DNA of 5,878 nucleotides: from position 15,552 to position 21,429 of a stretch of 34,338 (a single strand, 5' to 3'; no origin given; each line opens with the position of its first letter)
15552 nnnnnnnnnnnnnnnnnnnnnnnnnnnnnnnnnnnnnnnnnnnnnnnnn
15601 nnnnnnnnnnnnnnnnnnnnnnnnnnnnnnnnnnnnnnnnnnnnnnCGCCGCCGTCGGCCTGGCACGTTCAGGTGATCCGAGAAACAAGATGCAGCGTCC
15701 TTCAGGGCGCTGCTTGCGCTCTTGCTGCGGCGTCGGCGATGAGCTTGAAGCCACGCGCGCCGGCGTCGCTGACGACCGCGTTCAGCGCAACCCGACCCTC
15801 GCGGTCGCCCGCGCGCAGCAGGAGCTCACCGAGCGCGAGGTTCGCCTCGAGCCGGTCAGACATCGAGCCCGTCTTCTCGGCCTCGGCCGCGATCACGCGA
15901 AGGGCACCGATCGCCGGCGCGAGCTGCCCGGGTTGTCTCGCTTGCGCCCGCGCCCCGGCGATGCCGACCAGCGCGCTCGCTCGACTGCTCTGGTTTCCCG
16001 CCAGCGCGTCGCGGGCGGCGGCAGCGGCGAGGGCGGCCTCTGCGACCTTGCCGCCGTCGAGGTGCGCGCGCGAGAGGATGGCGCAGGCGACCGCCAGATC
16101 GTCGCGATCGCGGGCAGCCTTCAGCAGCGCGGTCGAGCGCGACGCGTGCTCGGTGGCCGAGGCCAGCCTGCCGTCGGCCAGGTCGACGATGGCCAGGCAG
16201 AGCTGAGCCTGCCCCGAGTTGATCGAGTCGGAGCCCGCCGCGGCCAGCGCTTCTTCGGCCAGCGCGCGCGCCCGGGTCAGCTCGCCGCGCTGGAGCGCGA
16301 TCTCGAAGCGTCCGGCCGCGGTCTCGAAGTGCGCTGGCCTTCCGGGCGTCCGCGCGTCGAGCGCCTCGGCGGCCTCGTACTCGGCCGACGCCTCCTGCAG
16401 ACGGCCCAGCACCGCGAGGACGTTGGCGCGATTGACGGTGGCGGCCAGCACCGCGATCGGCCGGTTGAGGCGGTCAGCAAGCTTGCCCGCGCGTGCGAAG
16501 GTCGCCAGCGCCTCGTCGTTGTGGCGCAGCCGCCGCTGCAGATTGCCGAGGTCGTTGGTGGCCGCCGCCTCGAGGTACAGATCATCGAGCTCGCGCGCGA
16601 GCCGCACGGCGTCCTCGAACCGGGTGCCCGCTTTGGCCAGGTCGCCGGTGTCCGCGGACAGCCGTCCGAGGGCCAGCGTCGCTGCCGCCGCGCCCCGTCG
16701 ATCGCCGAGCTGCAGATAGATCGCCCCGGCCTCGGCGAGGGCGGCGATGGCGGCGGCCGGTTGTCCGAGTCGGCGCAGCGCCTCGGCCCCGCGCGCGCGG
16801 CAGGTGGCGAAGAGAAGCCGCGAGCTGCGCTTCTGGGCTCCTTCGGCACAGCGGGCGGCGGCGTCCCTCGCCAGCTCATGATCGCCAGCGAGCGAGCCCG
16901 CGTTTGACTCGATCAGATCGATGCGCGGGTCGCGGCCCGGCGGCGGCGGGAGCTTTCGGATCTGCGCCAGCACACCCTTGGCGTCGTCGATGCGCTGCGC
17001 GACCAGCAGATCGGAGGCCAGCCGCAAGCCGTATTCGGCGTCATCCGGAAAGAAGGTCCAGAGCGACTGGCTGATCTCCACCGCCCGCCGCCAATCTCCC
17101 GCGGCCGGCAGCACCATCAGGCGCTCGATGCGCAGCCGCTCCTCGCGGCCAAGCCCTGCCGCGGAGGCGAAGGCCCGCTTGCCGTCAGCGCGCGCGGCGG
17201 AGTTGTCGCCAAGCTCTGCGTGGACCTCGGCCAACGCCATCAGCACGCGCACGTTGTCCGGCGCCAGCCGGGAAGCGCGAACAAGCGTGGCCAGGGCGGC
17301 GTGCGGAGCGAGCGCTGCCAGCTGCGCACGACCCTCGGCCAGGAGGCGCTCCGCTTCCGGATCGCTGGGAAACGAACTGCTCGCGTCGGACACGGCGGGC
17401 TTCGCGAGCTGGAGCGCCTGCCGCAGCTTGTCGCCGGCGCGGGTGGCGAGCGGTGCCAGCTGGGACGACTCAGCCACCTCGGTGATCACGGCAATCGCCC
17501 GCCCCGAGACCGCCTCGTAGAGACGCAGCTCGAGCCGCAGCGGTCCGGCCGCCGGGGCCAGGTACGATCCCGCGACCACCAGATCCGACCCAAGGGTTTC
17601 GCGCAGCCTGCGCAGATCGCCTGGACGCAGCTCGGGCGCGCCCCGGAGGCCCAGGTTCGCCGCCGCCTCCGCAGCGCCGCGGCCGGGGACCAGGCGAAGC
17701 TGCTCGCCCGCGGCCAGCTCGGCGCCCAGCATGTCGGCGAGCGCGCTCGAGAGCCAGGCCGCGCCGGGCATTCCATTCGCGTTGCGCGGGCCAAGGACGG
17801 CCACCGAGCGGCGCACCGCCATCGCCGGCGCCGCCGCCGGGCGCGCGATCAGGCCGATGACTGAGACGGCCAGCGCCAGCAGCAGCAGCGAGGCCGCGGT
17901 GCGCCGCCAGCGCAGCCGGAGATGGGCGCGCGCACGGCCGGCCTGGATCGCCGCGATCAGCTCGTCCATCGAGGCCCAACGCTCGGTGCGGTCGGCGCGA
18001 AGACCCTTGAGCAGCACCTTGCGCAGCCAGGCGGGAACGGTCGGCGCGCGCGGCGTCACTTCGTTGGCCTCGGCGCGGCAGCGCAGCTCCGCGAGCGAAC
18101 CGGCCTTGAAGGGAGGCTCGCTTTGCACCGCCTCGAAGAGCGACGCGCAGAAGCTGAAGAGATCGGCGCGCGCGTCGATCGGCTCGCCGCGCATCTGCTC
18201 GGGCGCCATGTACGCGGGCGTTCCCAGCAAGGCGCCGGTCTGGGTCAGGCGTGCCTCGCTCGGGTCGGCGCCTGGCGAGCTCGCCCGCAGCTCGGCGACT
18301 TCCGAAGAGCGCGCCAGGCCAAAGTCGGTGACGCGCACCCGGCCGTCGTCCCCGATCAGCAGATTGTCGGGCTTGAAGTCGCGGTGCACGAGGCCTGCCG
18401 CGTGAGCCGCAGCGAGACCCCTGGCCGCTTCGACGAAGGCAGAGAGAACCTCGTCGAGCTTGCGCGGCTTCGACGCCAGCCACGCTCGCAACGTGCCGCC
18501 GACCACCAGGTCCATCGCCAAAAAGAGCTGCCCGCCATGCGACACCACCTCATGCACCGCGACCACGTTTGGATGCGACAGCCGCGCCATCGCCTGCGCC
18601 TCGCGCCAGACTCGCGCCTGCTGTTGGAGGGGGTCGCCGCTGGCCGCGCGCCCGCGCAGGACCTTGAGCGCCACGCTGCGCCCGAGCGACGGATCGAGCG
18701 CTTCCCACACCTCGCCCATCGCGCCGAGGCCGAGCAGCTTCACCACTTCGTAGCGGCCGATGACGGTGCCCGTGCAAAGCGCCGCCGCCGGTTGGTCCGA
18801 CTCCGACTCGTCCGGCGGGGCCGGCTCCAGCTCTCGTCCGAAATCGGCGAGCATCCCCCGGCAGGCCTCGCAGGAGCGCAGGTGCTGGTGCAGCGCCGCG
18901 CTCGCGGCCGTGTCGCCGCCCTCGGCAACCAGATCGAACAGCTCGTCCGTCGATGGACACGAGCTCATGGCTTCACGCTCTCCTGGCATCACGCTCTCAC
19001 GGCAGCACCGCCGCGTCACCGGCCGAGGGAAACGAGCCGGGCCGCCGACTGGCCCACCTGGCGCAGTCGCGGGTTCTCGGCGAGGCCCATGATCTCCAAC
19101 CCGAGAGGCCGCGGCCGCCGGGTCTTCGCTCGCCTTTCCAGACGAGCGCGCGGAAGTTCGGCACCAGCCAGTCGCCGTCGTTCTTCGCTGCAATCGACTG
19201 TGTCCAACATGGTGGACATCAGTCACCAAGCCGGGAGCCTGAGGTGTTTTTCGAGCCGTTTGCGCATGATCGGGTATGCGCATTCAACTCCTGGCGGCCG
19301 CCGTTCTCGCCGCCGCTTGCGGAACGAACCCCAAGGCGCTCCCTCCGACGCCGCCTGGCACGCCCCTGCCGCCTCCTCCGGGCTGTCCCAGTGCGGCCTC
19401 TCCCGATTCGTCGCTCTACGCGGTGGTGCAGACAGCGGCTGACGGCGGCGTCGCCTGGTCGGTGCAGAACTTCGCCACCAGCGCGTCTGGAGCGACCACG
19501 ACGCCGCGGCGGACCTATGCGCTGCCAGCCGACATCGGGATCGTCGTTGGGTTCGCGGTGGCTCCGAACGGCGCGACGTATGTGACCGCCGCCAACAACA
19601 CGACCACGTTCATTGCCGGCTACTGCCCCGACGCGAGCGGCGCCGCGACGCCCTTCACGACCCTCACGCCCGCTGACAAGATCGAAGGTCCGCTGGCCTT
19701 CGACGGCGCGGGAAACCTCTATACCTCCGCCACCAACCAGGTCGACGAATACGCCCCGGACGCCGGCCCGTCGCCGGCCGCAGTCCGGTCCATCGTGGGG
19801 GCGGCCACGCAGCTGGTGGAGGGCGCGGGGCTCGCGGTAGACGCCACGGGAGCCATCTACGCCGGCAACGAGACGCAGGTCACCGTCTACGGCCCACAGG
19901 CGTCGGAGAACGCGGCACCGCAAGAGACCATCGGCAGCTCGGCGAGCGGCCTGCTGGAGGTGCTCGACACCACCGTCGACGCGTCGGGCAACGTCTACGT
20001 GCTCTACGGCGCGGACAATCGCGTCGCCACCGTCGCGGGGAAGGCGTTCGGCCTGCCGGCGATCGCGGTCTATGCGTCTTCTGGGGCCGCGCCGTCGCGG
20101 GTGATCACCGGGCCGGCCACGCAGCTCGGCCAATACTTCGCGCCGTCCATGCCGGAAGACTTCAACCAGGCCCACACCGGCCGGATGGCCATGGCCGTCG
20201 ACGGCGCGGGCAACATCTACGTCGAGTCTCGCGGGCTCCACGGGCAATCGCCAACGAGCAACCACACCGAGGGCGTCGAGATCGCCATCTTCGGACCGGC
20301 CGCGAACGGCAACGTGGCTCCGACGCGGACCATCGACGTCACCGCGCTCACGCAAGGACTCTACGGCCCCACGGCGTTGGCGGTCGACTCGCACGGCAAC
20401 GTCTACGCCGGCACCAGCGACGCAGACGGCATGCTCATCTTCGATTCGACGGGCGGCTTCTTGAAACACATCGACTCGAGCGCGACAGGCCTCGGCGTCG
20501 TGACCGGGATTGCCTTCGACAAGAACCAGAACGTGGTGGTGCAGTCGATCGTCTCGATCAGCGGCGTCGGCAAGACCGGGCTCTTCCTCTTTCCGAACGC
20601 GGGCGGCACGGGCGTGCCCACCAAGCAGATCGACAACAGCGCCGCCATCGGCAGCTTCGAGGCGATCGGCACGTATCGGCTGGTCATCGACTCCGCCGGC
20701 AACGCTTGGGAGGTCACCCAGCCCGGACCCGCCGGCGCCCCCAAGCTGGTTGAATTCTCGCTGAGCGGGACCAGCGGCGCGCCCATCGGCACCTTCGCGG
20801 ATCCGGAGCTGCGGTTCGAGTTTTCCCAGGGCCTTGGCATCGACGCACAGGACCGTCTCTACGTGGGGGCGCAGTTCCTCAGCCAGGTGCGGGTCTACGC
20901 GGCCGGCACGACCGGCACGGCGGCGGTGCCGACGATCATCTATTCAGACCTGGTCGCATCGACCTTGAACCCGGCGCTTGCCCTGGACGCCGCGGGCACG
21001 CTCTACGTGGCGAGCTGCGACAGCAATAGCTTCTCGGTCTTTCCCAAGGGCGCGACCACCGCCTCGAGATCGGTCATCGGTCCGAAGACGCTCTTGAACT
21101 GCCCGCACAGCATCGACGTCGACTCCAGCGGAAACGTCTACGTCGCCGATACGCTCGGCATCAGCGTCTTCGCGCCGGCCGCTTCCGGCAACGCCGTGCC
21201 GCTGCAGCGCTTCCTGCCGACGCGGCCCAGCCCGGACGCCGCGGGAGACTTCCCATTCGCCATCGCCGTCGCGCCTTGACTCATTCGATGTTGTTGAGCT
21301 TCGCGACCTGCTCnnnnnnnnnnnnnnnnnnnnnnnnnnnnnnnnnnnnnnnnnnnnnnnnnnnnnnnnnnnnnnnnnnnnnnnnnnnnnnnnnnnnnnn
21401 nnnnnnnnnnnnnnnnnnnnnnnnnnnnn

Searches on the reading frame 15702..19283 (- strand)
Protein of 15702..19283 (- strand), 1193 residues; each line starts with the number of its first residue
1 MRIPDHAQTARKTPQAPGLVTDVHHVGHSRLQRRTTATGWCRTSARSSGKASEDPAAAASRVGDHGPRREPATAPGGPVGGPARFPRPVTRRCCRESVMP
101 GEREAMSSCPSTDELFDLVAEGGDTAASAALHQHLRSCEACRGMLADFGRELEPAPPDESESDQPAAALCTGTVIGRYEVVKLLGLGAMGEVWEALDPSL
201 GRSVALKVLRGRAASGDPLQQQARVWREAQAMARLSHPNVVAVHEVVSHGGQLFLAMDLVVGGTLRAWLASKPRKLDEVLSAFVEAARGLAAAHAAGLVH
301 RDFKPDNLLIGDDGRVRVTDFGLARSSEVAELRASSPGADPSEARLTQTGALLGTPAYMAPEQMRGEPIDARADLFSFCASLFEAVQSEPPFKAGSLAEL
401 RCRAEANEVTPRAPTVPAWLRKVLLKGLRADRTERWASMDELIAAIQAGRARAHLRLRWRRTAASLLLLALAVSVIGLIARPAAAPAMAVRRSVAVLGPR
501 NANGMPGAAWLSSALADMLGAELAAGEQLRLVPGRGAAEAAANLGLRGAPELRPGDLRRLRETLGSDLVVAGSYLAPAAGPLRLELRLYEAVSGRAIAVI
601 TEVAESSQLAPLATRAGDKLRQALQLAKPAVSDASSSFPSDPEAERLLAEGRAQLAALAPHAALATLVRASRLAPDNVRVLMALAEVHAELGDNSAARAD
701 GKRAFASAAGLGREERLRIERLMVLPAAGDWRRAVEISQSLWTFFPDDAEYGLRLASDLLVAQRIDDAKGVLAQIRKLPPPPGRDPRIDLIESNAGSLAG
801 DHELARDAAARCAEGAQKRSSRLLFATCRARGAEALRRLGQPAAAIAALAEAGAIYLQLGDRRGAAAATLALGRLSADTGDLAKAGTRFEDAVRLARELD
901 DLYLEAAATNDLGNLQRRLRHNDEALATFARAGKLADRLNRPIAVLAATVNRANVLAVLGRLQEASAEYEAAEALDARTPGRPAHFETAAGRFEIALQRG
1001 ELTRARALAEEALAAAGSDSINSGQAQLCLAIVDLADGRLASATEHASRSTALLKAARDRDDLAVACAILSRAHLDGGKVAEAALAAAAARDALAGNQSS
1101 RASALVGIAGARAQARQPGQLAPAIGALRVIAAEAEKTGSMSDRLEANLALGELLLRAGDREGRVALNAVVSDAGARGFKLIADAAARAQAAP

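Call 72: search_protein_families(library=pfam, proteins=[window:15702-19283:-], max_evalue=0.00001)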
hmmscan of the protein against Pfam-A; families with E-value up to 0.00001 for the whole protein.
window:15702-19283:- (1193 aa): 4 families
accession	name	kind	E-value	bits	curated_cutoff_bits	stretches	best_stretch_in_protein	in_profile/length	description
PF00069.31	Pkinase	-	6.2e-39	134.4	31.7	1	178-438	1-254/263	Protein kinase domain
PF07714.23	PK_Tyr_Ser-Thr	-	8.4e-30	104.4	23.1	1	180-440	3-252/258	Protein tyrosine and serine/threonine kinase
PF17874.7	TPR_MalT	-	1.1e-07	31.9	45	0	900-1164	34-298/336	MalT-like TPR region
PF13424.12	TPR_12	-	1.4e-07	32.1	30.1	0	867-932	4-71/77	Tetratricopeptide repeat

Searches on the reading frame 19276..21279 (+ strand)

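Call 72: search_protein_families(library=pfam, proteins=[window:19276-21279:+], max_evalue=0.00001)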
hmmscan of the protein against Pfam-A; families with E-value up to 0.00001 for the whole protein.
window:19276-21279:+ (667 aa): 1 family
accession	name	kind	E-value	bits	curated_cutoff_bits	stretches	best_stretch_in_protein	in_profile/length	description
PF06739.17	SBBP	-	1.7e-07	31.5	20.5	0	610-624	15-29/38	Beta-propeller repeat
